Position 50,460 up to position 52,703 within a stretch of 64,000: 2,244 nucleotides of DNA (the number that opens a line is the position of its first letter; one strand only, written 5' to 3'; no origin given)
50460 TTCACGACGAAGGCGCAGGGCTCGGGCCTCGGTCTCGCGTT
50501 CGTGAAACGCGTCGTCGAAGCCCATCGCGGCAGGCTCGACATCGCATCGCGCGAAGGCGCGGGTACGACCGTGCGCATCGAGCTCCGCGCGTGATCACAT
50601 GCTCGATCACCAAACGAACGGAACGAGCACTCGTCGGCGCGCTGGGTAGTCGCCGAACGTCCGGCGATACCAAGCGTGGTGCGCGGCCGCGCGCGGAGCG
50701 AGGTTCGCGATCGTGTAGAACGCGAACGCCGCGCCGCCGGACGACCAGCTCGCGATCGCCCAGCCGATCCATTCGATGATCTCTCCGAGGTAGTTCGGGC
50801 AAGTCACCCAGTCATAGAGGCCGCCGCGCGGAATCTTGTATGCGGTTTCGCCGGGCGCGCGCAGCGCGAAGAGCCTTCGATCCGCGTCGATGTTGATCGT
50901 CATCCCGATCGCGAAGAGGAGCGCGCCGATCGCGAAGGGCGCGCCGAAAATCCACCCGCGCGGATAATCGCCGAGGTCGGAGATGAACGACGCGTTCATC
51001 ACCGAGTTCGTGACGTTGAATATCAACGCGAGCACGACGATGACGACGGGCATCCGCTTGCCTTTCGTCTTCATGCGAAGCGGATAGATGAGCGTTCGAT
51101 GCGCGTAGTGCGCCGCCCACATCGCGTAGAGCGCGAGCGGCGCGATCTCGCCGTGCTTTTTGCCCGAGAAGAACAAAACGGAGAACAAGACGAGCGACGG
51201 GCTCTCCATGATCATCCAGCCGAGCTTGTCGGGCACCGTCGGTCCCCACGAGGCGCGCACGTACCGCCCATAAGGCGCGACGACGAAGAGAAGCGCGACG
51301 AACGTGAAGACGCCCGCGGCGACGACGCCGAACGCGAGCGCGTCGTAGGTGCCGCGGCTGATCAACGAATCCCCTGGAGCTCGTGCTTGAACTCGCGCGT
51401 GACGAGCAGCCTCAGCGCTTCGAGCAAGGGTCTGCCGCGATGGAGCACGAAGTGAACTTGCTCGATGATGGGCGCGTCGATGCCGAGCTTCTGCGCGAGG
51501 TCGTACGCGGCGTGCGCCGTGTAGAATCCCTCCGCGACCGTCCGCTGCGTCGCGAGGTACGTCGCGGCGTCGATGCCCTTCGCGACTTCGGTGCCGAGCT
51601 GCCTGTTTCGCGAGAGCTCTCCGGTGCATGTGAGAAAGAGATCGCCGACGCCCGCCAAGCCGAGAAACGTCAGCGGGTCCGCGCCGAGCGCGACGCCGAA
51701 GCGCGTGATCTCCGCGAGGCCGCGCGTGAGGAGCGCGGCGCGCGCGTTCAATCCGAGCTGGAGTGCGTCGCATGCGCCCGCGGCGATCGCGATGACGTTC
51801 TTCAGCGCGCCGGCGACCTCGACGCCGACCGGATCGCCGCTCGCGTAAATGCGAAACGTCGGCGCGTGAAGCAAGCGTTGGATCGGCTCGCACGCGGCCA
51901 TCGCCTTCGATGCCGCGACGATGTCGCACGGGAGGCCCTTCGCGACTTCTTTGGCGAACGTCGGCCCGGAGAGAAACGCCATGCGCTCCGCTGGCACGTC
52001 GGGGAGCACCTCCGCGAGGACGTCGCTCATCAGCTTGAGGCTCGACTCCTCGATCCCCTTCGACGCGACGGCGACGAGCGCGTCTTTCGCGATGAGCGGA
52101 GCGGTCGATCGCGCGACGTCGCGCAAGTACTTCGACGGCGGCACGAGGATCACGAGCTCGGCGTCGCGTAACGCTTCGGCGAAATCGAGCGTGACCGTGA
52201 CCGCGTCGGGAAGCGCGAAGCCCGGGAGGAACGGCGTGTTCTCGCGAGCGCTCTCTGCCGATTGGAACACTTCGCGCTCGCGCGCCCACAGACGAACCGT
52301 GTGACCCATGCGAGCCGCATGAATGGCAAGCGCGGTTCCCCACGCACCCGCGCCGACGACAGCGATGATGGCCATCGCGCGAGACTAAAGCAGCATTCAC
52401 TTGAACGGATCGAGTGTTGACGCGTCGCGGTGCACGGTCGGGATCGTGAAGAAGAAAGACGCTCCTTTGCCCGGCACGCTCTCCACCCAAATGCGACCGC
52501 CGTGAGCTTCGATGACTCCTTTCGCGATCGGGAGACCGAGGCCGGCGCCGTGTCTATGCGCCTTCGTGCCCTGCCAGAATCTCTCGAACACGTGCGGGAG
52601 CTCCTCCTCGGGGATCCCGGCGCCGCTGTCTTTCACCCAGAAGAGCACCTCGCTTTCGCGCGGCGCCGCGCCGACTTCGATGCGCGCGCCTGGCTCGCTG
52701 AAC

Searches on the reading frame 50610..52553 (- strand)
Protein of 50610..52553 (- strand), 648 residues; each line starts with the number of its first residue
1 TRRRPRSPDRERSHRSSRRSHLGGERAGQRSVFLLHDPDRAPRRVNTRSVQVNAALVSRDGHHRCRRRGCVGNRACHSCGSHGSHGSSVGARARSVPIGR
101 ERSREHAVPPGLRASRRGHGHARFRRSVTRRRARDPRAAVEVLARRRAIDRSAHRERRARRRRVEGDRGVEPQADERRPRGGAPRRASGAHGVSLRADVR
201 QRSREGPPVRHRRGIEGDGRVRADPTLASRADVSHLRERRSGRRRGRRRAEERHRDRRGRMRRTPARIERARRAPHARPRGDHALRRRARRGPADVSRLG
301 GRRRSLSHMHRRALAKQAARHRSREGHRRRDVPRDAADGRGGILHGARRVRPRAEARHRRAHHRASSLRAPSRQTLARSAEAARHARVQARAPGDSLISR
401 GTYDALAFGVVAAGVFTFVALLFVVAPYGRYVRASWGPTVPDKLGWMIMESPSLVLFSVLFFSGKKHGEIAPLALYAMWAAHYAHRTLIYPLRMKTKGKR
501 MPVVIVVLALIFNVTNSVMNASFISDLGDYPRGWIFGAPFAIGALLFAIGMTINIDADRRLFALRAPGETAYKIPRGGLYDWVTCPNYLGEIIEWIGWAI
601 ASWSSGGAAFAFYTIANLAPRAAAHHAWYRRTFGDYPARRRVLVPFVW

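Call 48: search_protein_families(library=pfam, proteins=[window:50610-52553:-], max_evalue=0.001)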
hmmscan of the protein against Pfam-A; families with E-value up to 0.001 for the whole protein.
window:50610-52553:- (648 aa): 2 families
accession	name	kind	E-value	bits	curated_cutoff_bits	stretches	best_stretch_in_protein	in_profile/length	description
PF02544.21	Steroid_dh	-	7.6e-51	172.5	22.6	1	500-648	2-150/150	3-oxo-5-alpha-steroid 4-dehydrogenase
PF06966.17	DUF1295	-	4.6e-07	30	20.4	1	540-609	121-190/235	Protein of unknown function (DUF1295)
